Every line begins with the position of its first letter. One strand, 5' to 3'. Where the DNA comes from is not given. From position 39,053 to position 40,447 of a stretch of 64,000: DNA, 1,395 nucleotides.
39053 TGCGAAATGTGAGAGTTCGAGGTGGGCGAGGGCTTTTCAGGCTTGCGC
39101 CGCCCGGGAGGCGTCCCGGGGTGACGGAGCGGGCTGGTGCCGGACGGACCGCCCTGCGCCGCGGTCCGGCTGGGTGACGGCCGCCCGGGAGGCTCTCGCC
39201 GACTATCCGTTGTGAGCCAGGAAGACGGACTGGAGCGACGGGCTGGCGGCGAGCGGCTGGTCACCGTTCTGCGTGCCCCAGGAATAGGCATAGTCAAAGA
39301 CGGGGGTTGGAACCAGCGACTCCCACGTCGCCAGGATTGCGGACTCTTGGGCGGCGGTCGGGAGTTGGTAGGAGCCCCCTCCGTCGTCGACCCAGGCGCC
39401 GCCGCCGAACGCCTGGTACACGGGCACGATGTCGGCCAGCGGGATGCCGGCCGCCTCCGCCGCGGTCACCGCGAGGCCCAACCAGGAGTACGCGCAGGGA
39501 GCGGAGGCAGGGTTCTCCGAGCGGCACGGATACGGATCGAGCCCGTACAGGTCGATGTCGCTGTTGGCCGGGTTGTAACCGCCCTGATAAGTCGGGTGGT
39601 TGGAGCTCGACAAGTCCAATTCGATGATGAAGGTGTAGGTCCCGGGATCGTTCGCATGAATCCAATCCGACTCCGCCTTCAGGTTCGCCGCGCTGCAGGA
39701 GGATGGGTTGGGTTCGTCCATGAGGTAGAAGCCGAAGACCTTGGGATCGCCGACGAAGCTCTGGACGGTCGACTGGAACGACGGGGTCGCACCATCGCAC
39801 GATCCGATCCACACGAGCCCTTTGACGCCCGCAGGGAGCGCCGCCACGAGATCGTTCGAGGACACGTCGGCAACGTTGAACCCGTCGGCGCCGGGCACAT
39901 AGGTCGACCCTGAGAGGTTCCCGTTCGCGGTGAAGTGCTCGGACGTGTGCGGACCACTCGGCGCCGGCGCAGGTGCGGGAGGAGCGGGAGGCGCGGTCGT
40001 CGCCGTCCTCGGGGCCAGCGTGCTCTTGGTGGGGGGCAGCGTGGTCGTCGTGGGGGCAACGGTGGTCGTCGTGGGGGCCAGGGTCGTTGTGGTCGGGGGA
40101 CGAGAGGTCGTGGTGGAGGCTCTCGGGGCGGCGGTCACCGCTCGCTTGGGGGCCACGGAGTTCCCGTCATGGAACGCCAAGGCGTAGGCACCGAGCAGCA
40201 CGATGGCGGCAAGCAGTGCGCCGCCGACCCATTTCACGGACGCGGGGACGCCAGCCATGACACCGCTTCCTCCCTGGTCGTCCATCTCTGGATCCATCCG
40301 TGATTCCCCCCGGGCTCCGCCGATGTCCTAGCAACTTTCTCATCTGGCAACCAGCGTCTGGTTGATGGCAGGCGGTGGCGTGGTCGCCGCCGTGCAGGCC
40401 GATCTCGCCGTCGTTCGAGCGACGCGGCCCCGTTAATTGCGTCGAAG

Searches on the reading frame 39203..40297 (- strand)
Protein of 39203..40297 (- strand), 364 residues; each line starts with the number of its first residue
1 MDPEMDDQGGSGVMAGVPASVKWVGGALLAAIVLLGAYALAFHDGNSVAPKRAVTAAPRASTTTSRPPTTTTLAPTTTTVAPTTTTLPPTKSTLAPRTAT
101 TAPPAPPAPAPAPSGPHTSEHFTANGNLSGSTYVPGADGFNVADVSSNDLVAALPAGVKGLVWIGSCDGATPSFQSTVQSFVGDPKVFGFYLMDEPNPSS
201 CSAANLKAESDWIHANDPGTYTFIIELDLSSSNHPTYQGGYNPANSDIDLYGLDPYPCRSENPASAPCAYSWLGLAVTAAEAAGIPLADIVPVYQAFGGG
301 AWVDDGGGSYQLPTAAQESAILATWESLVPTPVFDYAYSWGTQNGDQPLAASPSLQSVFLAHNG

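Call 34: search_protein_families(library=pfam, max_evalue=0.1, proteins=[window:39203-40297:-])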
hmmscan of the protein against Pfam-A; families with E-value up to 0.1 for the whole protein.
window:39203-40297:- (364 aa): 1 family
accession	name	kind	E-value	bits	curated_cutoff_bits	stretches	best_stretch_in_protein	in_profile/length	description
PF21827.1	New_glue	-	0.0079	16.4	31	1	29-91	7-66/94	New glue protein family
